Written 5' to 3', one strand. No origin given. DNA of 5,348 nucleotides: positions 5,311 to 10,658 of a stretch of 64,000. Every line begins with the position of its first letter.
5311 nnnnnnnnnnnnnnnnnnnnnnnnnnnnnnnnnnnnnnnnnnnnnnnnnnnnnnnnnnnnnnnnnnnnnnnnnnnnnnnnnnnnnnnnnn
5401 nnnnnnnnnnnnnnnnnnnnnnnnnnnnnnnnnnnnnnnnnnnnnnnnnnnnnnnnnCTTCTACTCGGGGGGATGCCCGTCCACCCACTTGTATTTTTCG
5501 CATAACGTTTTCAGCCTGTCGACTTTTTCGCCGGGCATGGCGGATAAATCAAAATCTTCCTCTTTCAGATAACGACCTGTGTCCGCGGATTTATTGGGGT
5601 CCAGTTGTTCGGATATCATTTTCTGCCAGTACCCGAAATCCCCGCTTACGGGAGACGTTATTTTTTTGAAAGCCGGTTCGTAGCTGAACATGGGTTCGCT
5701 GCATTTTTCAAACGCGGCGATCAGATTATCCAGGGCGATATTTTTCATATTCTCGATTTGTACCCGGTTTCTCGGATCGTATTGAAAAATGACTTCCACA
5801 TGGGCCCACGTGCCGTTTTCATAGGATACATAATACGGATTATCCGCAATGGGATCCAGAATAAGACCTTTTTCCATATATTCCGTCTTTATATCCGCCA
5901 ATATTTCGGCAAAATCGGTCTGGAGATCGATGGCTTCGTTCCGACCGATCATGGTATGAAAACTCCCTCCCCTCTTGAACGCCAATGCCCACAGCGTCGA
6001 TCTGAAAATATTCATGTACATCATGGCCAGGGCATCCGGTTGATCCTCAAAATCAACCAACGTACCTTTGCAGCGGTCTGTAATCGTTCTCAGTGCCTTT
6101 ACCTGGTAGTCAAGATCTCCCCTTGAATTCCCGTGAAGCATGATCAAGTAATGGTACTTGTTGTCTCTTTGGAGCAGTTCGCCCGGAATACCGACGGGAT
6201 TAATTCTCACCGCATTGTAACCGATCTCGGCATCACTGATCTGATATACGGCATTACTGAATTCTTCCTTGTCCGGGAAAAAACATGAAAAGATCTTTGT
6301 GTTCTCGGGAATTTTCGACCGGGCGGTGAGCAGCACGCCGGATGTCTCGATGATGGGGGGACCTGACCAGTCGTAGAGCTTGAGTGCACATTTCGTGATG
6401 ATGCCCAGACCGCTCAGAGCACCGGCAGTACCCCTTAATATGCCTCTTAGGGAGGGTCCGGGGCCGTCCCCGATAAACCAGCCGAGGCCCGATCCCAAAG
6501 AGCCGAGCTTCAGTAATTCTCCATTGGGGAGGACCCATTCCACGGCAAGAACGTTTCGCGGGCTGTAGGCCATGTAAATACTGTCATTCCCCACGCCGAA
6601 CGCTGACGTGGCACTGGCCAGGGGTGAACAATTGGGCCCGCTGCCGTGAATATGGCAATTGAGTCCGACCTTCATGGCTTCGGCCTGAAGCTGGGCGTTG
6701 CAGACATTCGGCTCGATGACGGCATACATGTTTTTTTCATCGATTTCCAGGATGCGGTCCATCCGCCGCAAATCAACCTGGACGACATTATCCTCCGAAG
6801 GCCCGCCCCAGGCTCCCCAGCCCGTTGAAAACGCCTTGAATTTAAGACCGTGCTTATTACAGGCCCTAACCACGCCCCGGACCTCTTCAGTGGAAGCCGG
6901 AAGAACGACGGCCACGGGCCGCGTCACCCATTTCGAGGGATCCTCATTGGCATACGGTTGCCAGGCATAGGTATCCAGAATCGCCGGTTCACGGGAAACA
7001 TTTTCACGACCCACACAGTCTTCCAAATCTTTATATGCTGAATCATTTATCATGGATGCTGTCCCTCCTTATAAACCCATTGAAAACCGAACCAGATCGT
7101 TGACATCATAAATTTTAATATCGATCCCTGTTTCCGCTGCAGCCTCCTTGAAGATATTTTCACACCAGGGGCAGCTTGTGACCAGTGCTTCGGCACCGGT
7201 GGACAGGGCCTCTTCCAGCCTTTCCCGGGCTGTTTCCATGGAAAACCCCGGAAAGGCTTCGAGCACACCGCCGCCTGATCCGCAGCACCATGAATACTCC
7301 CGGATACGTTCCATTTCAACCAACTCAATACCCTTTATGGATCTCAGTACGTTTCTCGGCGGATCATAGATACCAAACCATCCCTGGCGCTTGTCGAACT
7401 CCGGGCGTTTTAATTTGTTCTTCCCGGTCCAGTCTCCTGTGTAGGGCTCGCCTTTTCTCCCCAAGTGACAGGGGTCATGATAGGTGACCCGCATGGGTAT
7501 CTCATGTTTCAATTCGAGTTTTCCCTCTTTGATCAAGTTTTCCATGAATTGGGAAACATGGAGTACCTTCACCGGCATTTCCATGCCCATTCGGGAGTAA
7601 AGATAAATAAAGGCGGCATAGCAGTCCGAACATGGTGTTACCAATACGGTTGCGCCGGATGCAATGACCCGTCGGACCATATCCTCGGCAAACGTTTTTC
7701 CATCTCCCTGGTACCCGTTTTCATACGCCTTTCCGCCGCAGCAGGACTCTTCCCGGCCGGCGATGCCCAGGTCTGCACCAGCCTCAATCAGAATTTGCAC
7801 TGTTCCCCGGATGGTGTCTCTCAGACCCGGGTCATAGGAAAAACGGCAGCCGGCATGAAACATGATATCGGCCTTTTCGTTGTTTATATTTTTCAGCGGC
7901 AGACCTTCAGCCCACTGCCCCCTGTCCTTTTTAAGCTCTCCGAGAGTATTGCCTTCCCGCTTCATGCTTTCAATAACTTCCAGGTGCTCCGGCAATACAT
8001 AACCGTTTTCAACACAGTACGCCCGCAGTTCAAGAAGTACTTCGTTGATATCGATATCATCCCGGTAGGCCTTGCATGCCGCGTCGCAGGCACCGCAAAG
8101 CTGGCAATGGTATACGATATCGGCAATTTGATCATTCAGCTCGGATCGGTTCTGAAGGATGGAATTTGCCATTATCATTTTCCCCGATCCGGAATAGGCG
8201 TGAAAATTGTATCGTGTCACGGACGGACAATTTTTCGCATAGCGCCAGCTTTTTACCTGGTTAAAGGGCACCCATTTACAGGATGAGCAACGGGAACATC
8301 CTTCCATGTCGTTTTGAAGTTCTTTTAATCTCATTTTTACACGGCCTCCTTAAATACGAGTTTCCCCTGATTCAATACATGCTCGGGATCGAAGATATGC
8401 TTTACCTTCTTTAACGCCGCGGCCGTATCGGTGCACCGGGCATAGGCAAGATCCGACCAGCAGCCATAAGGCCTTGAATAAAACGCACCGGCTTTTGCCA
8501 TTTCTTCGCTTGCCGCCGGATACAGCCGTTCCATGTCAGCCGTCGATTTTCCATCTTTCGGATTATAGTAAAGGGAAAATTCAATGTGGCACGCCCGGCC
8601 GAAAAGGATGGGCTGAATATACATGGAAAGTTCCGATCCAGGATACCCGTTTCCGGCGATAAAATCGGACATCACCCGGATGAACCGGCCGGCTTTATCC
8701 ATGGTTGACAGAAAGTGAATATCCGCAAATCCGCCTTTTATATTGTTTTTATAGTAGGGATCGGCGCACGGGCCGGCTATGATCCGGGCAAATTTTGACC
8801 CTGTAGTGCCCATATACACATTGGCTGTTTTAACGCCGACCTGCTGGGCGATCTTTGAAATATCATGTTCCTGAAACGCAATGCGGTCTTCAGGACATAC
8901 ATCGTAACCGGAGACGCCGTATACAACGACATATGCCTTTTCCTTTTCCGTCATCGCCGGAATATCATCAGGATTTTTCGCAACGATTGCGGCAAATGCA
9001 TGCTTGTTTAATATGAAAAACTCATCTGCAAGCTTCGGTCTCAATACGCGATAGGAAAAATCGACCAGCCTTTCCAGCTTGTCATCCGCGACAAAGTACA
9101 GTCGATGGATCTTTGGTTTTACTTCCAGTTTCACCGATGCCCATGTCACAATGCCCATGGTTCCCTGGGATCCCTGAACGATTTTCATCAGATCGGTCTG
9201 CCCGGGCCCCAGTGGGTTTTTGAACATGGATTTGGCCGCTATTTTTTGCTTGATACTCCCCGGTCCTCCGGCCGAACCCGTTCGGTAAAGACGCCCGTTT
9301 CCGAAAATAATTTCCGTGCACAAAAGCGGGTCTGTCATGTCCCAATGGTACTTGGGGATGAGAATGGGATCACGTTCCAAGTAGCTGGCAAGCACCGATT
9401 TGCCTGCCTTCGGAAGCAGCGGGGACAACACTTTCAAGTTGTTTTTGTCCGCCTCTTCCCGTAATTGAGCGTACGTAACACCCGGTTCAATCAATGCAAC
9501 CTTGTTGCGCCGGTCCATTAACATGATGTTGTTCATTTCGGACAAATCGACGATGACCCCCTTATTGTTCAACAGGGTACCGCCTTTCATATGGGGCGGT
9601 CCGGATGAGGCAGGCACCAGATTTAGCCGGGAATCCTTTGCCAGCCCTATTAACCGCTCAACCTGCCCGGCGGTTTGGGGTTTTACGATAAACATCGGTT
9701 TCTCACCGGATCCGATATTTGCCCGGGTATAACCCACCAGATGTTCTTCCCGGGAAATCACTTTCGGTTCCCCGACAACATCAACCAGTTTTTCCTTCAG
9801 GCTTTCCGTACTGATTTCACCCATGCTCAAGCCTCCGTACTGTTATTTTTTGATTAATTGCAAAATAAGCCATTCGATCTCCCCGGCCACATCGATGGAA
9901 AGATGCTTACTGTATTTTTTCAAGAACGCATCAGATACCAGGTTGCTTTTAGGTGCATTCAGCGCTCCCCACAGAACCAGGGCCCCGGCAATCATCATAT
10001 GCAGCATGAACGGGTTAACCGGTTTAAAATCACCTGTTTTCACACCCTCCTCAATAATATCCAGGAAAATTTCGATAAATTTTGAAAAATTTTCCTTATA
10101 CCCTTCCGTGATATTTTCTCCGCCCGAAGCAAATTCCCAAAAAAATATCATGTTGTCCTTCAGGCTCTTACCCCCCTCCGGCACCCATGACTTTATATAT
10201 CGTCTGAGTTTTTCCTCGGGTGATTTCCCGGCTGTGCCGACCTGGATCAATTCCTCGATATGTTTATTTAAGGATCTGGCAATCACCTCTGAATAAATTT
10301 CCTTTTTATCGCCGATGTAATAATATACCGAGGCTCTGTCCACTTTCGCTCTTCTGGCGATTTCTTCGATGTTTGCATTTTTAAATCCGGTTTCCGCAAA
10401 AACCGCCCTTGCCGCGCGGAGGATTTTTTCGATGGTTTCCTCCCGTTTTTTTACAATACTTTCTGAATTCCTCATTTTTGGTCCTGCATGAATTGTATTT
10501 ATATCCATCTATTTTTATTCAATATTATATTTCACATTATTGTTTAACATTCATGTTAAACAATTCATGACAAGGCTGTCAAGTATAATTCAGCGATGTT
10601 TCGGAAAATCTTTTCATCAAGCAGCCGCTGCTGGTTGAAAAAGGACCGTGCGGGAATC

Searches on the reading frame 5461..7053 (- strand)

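Call 47: search_protein_families(library=ncbifam, proteins=[window:5461-7053:-], max_evalue=1e-10)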
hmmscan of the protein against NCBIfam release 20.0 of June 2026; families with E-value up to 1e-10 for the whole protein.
window:5461-7053:- (530 aa): 2 families
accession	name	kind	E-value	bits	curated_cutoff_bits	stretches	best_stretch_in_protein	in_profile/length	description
TIGR00387.1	glcD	equivalog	4.5e-15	55.4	567.9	1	49-228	1-172/413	glycolate oxidase subunit GlcD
NF008408.0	PRK11230.1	equivalog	7.5e-12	44.5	897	1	30-227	40-228/499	glycolate oxidase subunit GlcD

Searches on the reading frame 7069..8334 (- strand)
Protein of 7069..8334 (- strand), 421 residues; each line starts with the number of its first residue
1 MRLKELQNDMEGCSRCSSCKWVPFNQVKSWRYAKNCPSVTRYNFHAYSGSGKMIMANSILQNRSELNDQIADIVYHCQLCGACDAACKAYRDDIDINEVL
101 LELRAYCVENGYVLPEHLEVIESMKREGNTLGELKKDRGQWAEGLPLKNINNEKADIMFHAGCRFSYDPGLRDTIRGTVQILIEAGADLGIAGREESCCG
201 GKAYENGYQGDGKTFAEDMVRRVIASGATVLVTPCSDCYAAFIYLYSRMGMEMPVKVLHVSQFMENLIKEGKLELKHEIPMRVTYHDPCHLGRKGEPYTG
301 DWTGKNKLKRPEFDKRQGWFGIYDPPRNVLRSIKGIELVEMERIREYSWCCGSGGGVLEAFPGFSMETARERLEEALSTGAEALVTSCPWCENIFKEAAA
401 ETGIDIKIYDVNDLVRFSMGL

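Call 47: search_protein_families(library=ncbifam, proteins=[window:7069-8334:-], max_evalue=1e-10)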
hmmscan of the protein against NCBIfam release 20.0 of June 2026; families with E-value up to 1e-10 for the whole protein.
window:7069-8334:- (421 aa): 7 families
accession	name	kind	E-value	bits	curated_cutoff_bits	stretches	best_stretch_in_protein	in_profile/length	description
NF004898.0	PRK06259.1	equivalog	1.6e-39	135.9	385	2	36-293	146-389/488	fumarate reductase (CoM/CoB) subunit TfrB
NF045670.1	quin_L_LdhH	equivalog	1.5e-28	99.5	800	1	148-294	460-613/706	L-lactate dehydrogenase (quinone) large subunit LdhH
NF045724.1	ferredox_TmcB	equivalog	3.3e-19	68.8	735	0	321-415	328-424/430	electron transfer complex ferredoxin TmcB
NF045663.1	diclust_near_Sec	equivalog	2.8e-17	62.1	530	1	33-290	315-543/759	pyridine nucleotide-disulfide oxidoreductase/dicluster-binding protein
NF045711.1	sulf_resp_HmcF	equivalog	8.2e-15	54.5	750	0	154-242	334-425/457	sulfate respiration complex iron-sulfur protein HmcF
NF008369.0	PRK11168.1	equivalog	6.3e-13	48.4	278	0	148-295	160-309/401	anaerobic glycerol-3-phosphate dehydrogenase subunit C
NF045796.1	DsrK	equivalog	5.6e-11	41.7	400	0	255-294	297-335/453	sulfate reduction electron transfer complex DsrMKJOP subunit DsrK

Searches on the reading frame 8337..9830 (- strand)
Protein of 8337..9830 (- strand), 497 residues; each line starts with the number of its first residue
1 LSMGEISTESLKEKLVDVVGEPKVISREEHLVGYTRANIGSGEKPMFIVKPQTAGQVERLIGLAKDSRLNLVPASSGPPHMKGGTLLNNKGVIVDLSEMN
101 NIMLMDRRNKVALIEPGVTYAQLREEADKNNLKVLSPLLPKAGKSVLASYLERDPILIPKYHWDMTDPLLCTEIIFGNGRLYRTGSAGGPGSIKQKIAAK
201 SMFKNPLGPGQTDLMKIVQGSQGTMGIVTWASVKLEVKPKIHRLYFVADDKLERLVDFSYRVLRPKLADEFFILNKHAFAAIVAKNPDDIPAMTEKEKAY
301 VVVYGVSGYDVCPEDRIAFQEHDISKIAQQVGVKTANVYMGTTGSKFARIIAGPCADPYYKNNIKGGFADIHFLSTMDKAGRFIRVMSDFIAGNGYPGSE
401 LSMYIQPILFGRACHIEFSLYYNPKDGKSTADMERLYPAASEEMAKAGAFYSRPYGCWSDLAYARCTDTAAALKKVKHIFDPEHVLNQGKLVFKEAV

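Call 47: search_protein_families(library=ncbifam, proteins=[window:8337-9830:-], max_evalue=1e-10)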
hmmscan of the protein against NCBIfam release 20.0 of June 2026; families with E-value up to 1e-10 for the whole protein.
window:8337-9830:- (497 aa): 2 families
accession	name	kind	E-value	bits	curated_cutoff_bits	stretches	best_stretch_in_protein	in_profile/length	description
TIGR00387.1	glcD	equivalog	2e-15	56.5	567.9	0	48-132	1-84/413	glycolate oxidase subunit GlcD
NF008408.0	PRK11230.1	equivalog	2.5e-13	49.4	897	0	6-127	16-137/499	glycolate oxidase subunit GlcD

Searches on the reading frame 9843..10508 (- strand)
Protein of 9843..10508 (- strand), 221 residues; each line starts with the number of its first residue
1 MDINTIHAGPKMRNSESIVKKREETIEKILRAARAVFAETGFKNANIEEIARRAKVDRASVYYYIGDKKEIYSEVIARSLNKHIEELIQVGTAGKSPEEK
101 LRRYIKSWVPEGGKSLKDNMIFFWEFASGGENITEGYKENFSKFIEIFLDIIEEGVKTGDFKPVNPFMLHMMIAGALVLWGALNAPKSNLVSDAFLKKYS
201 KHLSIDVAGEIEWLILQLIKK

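Call 47: search_protein_families(library=ncbifam, proteins=[window:9843-10508:-], max_evalue=1e-10)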
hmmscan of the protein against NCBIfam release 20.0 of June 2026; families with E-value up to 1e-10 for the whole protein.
window:9843-10508:- (221 aa): 3 families
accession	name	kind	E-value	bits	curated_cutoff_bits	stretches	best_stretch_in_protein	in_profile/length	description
NF053878.1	FATransRegFadRBac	equivalog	4.7e-15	55.9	200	1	24-177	3-157/190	fatty acid metabolism transcriptional regulator FadR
TIGR03613.1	RutR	equivalog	4e-14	53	368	1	27-174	11-157/202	pyrimidine utilization regulatory protein R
NF053516.1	TranRepPrsAVib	equivalog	4.2e-14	52.9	300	1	20-88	2-70/208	TetR family transcriptional repressor PsrA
